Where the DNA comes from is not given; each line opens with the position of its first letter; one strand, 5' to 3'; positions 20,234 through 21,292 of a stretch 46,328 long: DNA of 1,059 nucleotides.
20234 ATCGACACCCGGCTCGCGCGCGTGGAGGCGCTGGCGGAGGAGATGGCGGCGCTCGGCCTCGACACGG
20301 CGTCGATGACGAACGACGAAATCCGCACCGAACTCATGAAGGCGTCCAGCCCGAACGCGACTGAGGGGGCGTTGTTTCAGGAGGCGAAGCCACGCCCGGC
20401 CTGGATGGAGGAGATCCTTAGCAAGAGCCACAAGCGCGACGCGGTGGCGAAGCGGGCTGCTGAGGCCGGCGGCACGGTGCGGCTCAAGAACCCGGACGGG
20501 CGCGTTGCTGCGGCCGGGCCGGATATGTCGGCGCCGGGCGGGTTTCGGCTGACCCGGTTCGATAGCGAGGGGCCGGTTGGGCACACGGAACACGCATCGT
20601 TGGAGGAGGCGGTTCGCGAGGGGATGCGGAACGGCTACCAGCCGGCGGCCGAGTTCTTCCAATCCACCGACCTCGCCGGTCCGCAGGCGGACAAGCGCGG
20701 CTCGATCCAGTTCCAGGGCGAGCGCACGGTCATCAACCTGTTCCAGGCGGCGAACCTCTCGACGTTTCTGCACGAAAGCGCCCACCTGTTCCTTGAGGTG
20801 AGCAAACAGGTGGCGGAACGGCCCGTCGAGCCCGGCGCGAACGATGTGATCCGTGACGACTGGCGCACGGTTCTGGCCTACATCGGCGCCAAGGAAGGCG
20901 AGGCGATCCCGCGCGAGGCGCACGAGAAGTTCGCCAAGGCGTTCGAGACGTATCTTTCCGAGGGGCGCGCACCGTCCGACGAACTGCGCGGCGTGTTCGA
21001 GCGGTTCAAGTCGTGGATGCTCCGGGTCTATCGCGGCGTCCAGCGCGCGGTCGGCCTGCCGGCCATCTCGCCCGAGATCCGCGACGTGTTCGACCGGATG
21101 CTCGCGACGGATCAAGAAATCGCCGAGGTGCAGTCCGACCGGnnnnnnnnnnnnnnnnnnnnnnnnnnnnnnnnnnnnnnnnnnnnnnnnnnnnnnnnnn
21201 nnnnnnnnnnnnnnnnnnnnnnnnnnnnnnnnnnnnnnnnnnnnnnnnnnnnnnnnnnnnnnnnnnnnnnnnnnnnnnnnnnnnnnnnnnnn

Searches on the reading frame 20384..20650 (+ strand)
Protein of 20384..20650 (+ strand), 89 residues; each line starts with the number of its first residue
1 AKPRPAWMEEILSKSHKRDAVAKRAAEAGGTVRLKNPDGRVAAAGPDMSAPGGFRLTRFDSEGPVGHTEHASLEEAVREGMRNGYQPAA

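Call 72: find_homologous_proteins(query=window:20384-20650:+, max_evalue=0.01)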
Query window:20384-20650:+ (89 aa): 1 proteins with E <= 0.01 among 6 candidates.
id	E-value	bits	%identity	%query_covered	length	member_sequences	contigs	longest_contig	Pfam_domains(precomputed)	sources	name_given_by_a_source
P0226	2.2e-20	91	58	90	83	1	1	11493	-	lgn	-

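Call 73: find_encoding_contigs(protein=P0226, flank=6000, max_places=3)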
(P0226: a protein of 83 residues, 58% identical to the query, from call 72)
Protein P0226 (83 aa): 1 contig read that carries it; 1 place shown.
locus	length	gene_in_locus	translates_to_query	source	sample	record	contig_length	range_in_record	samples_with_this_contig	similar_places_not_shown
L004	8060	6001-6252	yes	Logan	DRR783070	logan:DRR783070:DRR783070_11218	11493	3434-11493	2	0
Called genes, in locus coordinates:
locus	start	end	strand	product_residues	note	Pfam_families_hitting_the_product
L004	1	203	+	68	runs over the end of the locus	-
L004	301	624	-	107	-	-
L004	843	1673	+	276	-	PF19474:DUF6011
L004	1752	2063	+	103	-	-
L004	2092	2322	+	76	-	-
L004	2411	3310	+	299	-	PF02195:ParB_N, PF17762:HTH_ParB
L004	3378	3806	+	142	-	-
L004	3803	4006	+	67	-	-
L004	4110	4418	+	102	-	-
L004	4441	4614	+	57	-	-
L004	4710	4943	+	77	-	-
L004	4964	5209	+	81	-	-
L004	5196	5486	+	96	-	-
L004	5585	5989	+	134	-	-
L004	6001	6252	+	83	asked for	-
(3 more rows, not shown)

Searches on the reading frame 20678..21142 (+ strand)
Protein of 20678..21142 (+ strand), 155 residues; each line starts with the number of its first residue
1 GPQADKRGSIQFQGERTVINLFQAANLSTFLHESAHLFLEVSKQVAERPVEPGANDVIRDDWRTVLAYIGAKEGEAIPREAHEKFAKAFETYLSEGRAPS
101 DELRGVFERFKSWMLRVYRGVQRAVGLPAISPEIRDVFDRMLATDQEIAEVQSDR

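Call 19: search_solved_structures(query=A1, max_evalue=10, show_alignments=3)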
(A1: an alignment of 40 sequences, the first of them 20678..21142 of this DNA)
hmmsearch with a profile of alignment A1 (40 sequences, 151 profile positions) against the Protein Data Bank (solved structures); distinct sequences matched with E-value up to 10: 11.
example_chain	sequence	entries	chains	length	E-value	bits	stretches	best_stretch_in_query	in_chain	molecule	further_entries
6mdw_A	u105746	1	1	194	0.088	15.7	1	19-70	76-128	SprT-like domain-containing protein Spartan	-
6mdx_A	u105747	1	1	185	0.11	15.4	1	21-70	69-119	SprT-like domain-containing protein Spartan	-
2ypw_A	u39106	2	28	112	0.18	14.7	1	9-75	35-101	TRAO | TRAO PROTEIN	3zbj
6nvx_A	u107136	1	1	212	0.21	14.5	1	58-107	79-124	penicillin G acylase, alpha-subunit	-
8brq_A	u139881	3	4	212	0.21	14.4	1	58-107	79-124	Penicillin G acylase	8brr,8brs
8brt_A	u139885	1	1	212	0.22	14.4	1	58-107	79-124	Penicillin G acylase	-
2l0r_A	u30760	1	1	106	0.41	13.5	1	26-88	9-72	Lethal factor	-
9e6q_AO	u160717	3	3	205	0.83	12.6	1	71-118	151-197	Large ribosomal subunit protein uL18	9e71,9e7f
7zbh_A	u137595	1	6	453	1.2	12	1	4-47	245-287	ATP-dependent zinc metalloprotease FtsH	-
4c5j_A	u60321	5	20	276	1.6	11.7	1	62-104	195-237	PHOSPHOMETHYLPYRIMIDINE KINASE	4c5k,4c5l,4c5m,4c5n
2cqe_A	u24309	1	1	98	1.7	11.5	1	124-146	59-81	KIAA1064 protein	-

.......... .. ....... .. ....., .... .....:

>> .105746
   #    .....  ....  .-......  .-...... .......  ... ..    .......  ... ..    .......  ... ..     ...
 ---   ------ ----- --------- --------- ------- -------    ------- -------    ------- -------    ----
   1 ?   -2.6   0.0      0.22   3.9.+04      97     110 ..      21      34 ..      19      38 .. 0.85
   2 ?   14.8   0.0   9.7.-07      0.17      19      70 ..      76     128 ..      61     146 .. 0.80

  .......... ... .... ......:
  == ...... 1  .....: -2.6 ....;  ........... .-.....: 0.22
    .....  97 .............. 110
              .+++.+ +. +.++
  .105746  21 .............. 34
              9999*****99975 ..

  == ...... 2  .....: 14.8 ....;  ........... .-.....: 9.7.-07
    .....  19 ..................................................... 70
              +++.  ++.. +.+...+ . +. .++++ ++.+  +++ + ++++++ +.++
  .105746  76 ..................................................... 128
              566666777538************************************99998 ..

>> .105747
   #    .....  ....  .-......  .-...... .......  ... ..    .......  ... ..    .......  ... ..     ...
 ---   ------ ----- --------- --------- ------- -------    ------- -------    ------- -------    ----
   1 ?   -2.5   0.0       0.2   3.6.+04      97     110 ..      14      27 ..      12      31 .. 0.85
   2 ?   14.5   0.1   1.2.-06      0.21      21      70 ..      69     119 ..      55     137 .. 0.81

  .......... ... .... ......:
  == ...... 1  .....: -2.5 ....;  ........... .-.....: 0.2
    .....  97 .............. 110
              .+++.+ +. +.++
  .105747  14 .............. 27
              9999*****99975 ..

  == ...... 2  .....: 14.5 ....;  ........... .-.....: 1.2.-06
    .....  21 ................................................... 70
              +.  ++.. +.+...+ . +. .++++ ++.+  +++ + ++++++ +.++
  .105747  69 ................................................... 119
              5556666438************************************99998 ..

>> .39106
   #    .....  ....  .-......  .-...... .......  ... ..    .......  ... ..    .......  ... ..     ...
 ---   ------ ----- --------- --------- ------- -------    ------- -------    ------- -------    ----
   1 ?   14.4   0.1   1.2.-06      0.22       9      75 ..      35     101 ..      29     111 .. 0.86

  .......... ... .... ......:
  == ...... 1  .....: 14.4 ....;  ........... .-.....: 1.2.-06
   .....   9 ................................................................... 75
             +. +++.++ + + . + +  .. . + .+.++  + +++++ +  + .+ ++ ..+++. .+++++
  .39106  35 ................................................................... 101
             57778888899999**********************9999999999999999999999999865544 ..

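Call 20: search_protein_families(library=pfam, alignment_id=A1, max_evalue=10)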
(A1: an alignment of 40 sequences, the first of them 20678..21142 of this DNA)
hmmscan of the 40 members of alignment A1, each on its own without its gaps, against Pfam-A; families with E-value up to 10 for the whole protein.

A. member 1, window:20678-21142:+ (155 aa): 1 family
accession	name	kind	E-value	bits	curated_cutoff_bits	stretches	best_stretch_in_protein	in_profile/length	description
PF09995.15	MPAB_Lcp_cat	-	0.0046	17.5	23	1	37-138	104-210/231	ER-bound oxygenase mpaB/B'/Rubber oxygenase, catalytic domain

B. families by the number of members that match (of 40 scanned): 27 families (the first 25 are shown)
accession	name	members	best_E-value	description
PF18796.6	LPD1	4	0.015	Large polyvalent protein-associated domain 1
PF14247.12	DUF4344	2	0.0055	Putative metallopeptidase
PF00505.25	HMG_box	2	0.011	HMG (high mobility group) box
PF01432.26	Peptidase_M3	2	0.081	Peptidase family M3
PF21000.2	RMI1_N_N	1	0.0018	RMI1, N-terminal helical domain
PF09995.15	MPAB_Lcp_cat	1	0.0046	ER-bound oxygenase mpaB/B'/Rubber oxygenase, catalytic domain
PF07739.18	TipAS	1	0.023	TipAS antibiotic-recognition domain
PF19443.4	DAHL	1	0.028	DAHL domain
PF20648.2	DUF6809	1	0.028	Family of unknown function (DUF6809)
PF00213.23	OSCP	1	0.04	ATP synthase delta (OSCP) subunit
PF10397.14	ADSL_C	1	0.042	Adenylosuccinate lyase C-terminus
PF10412.15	TrwB_AAD_bind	1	0.05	Type IV secretion-system coupling protein DNA-binding domain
PF25251.1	DUF7853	1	0.054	Family of unknown function (DUF7853)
PF06167.18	Peptidase_M90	1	0.065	Glucose-regulated metallo-peptidase M90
PF10036.14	RLL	1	0.067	RNA transcription, translation and transport factor protein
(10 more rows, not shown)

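Call 30: predict_structure(alignment_id=A1)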
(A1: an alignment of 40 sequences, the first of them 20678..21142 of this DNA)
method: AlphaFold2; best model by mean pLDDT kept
length: 155 residues; sequences in the alignment: 40
mean_pLDDT: 87.9   pTM: 0.78
mean pLDDT of the five models: 87.9, 87.0, 86.5, 85.3, 84.8
residues with pLDDT >= 90: 89; 70-90: 53; 50-70: 12; < 50: 1
segments of 3 or more residues with pLDDT < 50: none
pLDDT, mean of each block of 10 residues (from residue 1): 65 80 78 93 95 95 98 96 97 94 96 91 88 86 76 68
secondary structure, 60 per line:
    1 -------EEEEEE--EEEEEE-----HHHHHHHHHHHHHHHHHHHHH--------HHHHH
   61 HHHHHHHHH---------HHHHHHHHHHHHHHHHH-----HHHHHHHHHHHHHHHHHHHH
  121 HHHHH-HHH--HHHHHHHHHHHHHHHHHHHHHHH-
elements in order: E8-13 E16-21 H27-47 H56-69 H79-95 H101-125 H132-154

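Call 32: fold_search(model_id=the predicted structure, library=pdb)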
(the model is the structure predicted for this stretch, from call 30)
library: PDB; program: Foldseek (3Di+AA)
matches with E <= 10: 146; with E <= 0.001: 0
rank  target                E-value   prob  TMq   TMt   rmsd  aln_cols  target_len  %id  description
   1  9fnd_Y                2.0e+00  0.08  0.20  0.11  17.1       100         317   17  Transcriptional activator PafBC bound to mycobacterial RNA polymerase (released 2025-02-12)
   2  6g4j_B                2.3e+00  0.06  0.17  0.21  12.2       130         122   15  Structure of the protein kinase YabT from Bacillus subtilis in complex with an alphaREP crystallization helper (released 2019-01-30)
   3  5dcq_B                2.3e+00  0.06  0.18  0.18  14.3       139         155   14  Crystal structure of bacterial adhesin, FNE from Streptococcus equi spp. equi. (released 2016-06-29)
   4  6x1h_E                2.3e+00  0.04  0.15  0.11  15.9       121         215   15  Crystal structure of a guanine nucleotide exchange factor (GEF) domain from the Orientia tsutsugamushi protein OtDUB (released 2020-11-25)
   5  5dcq_C                2.4e+00  0.05  0.18  0.18  14.2       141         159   13  Crystal structure of bacterial adhesin, FNE from Streptococcus equi spp. equi. (released 2016-06-29)
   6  5jdk                  2.7e+00  0.20  0.31  0.43  11.9       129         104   15  Crystal structure of the DNA binding domain of Sap1 in fission yeast S.pombe (released 2017-02-22)
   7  5f9f_E                2.7e+00  0.08  0.22  0.07  12.8       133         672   12  Crystal structure of RIG-I helicase-RD in complex with 24-mer blunt-end hairpin RNA (released 2016-01-13)
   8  9dau_B                2.7e+00  0.08  0.19  0.07  10.4        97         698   12  S. thermophilus class III ribonucleotide reductase with dATP and TTP (released 2025-12-17)
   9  1or0_A                2.7e+00  0.07  0.22  0.22  15.0       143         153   10  Crystal Structures of Glutaryl 7-Aminocephalosporanic Acid Acylase: Insight into Autoproteolytic Activation (released 2004-03-11)
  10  8d9p                  2.9e+00  0.09  0.25  0.21  18.0       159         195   13  De Novo Photosynthetic Reaction Center Protein Equipped with Heme B and Mn(II) cations (released 2022-09-28)
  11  8alz_B                2.9e+00  0.08  0.27  0.04  12.4       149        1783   13  Cryo-EM structure of ASCC3 in complex with ASC1 (released 2023-03-08)
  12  6qws                  2.9e+00  0.07  0.23  0.04  12.0       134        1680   13  Crystal structure of the Ski2 RNA-helicase Brr2 from Chaetomium thermophilum in the apo state (released 2020-01-15)
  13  8c2i_A                2.9e+00  0.05  0.16  0.17  14.4       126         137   10  Transmembrane domain of resting state homomeric GluA1 AMPA receptor in complex with TARP gamma 3 (released 2023-08-30)
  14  5dcq_A                2.9e+00  0.05  0.18  0.18  14.2       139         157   14  Crystal structure of bacterial adhesin, FNE from Streptococcus equi spp. equi. (released 2016-06-29)
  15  2yfb_A                3.0e+00  0.12  0.25  0.18  11.1       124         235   12  X-ray structure of McpS ligand binding domain in complex with succinate (released 2012-04-18)
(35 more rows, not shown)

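Call 35: fold_search(model_id=the predicted structure, library=viral)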
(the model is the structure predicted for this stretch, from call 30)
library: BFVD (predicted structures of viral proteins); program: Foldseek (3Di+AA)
matches with E <= 10: 291; with E <= 0.001: 18
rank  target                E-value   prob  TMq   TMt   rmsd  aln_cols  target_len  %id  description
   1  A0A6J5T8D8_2          6.5e-08  1.00  0.51  0.11  12.5       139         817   45  Large polyvalent protein associated domain-containing protein [uncultured Caudovirales phage]
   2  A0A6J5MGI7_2          2.6e-07  1.00  0.51  0.07  12.4       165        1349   43  Uncharacterized protein [uncultured Caudovirales phage]
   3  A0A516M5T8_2          2.7e-07  1.00  0.49  0.06  12.9       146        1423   42  (no name in the UniProt tables at hand)
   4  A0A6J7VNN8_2          4.2e-07  1.00  0.49  0.07  12.4       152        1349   40  Uncharacterized protein [uncultured Caudovirales phage]
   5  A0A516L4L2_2          1.3e-06  1.00  0.77  0.10   3.0       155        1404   37  (no name in the UniProt tables at hand)
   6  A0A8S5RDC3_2          2.2e-06  1.00  0.50  0.07  12.3       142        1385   37  Crystallin beta/gamma motif-containing protein [virus sp. ctd0M1]
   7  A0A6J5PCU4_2          2.6e-06  1.00  0.47  0.07  12.6       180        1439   39  Uncharacterized protein (Fragment) [uncultured Caudovirales phage]
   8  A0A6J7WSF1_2          4.4e-06  1.00  0.44  0.06  13.5       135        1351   42  Large polyvalent protein associated domain-containing protein [uncultured Caudovirales phage]
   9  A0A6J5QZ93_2          1.2e-05  1.00  0.61  0.09   5.1       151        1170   31  Uncharacterized protein [uncultured Caudovirales phage]
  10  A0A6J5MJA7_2          1.3e-05  1.00  0.49  0.08  13.4       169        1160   30  EF-hand domain-containing protein [uncultured Caudovirales phage]
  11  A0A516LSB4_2          2.6e-05  1.00  0.69  0.11   3.8       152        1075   24  (no name in the UniProt tables at hand)
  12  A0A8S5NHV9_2          3.7e-05  1.00  0.66  0.13   5.9       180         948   32  Crystallin beta/gamma motif-containing protein (Fragment) [Siphoviridae sp. ctRg81]
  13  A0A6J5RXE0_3          7.6e-05  1.00  0.48  0.07  13.1       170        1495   35  Uncharacterized protein [uncultured Caudovirales phage]
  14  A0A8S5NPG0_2          1.1e-04  1.00  0.51  0.09  12.8       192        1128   31  Crystallin beta/gamma motif-containing protein [Myoviridae sp. ct2th6]
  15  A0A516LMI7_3          3.3e-04  1.00  0.46  0.07  13.6       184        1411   22  (no name in the UniProt tables at hand)
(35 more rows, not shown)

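Call 65: search_protein_representatives(alignment_id=A1)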
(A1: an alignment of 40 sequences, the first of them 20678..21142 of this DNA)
Query: 40 sequences, 151 profile positions. Proteins with E-value up to 0.001 (for the whole library): 12399; up to 1e-10: 10619; up to 1e-30: 6095. The best 150 are listed.
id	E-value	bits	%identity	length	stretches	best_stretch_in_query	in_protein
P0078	4.5e-95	331.6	-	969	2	4-149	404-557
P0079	1.0e-93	327.2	-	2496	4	13-148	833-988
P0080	1.4e-69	248.8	-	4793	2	3-144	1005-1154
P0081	9.3e-68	242.9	-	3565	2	3-149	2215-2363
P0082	1.7e-65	235.5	-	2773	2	3-148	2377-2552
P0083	1.1e-61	223.1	-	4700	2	4-139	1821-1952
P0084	2.9e-60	218.6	-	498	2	5-143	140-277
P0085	6.8e-58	210.9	-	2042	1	4-150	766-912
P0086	8.1e-58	210.6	-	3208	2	4-150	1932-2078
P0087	1.0e-57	210.3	-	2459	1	3-149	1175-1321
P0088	1.1e-57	210.2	-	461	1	3-148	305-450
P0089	1.3e-57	209.9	-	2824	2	4-150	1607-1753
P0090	1.7e-57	209.6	-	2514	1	5-149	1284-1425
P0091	2.3e-57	209.2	-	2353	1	4-149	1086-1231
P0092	2.9e-57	208.8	-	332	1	4-150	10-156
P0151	7.7e-55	201.0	-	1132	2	5-143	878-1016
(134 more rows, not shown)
